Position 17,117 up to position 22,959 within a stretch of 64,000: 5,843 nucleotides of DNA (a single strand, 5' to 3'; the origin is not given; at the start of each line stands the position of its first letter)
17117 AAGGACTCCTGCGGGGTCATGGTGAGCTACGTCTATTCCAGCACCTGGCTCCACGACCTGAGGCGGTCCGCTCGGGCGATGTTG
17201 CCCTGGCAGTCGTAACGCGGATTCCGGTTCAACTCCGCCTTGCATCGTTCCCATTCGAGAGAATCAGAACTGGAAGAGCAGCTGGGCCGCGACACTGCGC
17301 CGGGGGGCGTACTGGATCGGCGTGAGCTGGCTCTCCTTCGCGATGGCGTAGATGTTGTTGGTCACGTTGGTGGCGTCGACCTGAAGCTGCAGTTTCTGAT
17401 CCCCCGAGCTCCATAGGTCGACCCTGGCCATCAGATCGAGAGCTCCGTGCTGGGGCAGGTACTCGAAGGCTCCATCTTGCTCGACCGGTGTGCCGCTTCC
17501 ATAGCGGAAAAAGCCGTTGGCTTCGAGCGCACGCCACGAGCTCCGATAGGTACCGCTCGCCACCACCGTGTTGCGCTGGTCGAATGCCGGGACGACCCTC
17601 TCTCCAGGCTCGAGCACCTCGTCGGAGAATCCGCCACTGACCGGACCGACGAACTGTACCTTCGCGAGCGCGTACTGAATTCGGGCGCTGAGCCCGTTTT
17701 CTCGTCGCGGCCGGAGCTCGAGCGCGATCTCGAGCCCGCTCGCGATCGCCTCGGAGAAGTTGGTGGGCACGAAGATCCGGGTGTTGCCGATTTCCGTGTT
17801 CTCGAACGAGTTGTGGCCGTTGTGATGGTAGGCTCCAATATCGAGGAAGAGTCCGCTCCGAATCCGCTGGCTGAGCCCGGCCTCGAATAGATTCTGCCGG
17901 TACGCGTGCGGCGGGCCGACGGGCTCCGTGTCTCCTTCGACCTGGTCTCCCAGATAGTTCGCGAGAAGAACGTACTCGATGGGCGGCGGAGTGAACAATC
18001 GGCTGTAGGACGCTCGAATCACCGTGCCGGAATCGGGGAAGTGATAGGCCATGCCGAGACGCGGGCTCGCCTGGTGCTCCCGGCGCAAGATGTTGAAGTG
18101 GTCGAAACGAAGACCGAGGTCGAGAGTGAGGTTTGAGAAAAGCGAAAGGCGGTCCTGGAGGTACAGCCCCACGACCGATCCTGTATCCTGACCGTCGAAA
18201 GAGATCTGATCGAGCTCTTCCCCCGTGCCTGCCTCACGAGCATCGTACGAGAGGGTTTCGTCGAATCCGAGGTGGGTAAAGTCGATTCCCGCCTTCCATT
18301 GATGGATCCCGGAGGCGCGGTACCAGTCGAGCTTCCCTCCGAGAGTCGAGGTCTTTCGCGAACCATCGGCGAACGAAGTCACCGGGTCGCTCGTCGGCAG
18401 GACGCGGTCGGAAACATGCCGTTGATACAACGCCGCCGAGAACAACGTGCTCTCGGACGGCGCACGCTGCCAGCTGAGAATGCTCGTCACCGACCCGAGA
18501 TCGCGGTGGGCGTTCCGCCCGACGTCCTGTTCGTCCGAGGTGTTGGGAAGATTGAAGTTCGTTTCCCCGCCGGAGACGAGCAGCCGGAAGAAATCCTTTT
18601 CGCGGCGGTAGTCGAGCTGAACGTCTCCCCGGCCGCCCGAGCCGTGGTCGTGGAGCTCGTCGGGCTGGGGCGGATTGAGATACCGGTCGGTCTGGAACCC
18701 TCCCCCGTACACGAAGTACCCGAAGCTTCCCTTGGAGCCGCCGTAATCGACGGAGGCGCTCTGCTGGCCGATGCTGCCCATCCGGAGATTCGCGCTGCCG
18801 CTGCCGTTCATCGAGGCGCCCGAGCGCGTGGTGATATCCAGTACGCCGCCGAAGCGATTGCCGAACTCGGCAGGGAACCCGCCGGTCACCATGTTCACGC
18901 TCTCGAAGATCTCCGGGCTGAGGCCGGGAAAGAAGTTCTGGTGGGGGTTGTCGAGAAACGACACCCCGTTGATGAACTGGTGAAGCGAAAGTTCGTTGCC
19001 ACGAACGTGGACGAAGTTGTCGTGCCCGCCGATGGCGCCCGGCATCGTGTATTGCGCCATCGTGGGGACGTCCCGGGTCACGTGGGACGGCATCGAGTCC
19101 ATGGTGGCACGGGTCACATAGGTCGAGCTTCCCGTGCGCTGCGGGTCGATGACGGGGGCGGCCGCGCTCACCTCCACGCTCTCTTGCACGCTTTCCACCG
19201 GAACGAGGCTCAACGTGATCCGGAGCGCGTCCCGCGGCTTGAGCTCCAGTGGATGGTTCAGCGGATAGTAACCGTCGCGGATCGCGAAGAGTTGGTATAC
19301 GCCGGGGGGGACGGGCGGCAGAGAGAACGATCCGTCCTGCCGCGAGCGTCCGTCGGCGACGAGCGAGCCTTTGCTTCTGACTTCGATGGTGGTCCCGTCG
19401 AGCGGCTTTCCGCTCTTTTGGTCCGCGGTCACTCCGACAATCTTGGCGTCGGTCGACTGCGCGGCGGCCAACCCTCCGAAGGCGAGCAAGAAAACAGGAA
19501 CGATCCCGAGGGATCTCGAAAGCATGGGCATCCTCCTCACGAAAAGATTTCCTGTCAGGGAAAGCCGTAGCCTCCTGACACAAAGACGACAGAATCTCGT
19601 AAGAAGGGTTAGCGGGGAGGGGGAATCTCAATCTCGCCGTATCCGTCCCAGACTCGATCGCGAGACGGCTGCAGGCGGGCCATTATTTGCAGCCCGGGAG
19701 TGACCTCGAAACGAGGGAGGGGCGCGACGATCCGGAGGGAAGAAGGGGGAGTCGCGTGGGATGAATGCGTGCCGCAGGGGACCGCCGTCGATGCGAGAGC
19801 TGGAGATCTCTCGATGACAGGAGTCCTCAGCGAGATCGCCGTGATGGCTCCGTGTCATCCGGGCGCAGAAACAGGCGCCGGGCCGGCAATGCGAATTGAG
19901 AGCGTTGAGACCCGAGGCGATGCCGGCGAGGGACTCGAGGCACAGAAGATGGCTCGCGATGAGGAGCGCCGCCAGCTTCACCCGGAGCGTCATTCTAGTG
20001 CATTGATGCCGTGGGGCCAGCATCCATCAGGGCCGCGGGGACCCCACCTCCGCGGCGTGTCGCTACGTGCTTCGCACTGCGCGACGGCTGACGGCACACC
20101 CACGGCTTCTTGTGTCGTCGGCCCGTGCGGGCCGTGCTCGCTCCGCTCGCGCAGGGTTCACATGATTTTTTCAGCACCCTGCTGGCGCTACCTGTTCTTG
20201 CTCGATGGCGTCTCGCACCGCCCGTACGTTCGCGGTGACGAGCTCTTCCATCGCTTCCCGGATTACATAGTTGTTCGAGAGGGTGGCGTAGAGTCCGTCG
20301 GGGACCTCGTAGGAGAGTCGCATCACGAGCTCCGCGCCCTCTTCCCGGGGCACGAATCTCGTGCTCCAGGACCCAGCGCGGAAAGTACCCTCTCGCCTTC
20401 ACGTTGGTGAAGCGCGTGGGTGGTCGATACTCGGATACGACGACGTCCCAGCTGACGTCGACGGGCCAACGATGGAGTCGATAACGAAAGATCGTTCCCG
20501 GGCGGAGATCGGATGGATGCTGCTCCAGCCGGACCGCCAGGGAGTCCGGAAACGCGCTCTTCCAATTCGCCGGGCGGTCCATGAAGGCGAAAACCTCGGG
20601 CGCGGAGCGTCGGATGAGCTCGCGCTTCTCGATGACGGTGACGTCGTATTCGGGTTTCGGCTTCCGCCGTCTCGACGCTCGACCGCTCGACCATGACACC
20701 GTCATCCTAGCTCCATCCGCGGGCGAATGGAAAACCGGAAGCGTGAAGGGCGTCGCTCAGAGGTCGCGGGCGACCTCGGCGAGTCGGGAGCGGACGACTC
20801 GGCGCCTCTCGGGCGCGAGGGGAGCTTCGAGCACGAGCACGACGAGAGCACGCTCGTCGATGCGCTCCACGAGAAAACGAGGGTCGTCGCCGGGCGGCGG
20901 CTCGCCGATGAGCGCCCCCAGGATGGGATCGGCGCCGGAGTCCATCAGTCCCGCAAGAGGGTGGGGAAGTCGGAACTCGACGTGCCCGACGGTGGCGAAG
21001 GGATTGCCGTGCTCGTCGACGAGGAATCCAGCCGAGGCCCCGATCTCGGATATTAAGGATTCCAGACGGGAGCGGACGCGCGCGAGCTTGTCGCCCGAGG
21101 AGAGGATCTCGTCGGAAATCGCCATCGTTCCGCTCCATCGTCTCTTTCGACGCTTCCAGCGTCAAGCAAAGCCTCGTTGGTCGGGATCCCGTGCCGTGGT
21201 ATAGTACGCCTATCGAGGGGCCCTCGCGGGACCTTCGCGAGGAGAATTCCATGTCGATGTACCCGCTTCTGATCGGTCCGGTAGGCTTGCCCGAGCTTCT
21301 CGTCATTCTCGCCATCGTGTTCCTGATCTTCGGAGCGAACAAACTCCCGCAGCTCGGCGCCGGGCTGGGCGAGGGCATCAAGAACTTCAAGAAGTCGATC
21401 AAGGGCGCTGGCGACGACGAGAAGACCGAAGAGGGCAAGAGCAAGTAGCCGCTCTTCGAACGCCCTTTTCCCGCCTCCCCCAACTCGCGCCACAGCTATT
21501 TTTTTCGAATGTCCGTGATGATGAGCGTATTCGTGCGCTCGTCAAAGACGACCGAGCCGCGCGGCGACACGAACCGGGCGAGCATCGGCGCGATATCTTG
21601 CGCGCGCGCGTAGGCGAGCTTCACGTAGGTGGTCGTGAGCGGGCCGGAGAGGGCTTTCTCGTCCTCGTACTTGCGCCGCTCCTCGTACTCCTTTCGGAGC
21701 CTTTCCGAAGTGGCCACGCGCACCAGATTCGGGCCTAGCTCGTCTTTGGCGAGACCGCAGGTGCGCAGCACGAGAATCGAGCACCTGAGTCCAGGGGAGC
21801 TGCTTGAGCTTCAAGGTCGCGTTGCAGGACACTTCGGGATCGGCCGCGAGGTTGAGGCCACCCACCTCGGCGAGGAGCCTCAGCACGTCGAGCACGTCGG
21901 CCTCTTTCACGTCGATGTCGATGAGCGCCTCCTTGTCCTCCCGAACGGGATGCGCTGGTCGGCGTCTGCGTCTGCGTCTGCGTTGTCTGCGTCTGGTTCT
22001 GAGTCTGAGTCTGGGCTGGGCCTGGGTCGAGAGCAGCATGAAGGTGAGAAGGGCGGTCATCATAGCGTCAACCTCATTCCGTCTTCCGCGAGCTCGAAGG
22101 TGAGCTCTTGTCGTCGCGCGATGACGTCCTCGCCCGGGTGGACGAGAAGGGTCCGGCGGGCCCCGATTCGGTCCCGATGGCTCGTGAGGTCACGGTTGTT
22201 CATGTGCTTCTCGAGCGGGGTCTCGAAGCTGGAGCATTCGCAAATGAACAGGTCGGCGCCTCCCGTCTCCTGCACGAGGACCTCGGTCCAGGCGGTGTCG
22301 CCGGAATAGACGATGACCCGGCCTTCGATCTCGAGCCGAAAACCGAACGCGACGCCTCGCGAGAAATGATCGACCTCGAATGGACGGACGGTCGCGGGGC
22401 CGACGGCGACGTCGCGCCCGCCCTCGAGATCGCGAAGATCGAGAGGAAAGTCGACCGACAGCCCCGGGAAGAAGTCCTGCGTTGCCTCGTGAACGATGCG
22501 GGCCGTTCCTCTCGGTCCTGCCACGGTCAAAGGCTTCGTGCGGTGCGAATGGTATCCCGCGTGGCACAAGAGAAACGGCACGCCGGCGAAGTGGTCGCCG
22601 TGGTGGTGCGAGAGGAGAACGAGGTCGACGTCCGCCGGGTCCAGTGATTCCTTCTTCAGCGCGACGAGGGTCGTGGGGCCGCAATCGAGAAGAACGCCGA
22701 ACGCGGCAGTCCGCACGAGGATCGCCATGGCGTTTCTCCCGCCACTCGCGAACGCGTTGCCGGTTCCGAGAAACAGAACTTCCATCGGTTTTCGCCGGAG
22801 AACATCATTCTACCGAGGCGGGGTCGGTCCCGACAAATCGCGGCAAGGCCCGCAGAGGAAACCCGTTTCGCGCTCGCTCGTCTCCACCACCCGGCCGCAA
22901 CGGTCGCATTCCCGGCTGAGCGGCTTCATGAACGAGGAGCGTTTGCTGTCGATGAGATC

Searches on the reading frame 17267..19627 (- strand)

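Call 71: search_protein_families(library=pfam, proteins=[window:17267-19627:-], max_evalue=0.001)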
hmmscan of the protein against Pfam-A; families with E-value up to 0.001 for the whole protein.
window:17267-19627:- (787 aa): 3 families
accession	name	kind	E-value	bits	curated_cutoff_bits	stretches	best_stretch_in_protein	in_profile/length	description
PF00593.30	TonB_dep_Rec_b-barrel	-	1.7e-24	87.9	27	1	329-754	10-435/436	TonB dependent receptor-like, beta-barrel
PF25183.1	OMP_b-brl_4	-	5.4e-09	35.4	30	0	485-518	367-400/838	Outer membrane beta barrel domain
PF13620.12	CarboxypepD_reg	-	8.5e-09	36.1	32.3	1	63-141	2-81/82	Carboxypeptidase regulatory-like domain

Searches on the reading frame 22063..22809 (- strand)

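Call 71: search_protein_families(library=pfam, proteins=[window:22063-22809:-], max_evalue=0.001)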
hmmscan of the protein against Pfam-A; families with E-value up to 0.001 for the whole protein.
window:22063-22809:- (249 aa): 4 families
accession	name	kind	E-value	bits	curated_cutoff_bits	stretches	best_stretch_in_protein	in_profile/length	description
PF12706.13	Lactamase_B_2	-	4.5e-24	85.6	27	1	39-224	3-199/200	Beta-lactamase superfamily domain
PF00753.33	Lactamase_B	-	4.5e-13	50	22.7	1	24-176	3-154/196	Metallo-beta-lactamase superfamily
PF23023.1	Anti-Pycsar_Apyc1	-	3.8e-07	30.3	50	1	11-79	5-72/250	Anti-Pycsar protein Apyc1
PF13483.12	Lactamase_B_3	-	0.00028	21.3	24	1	54-187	30-128/160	Beta-lactamase superfamily domain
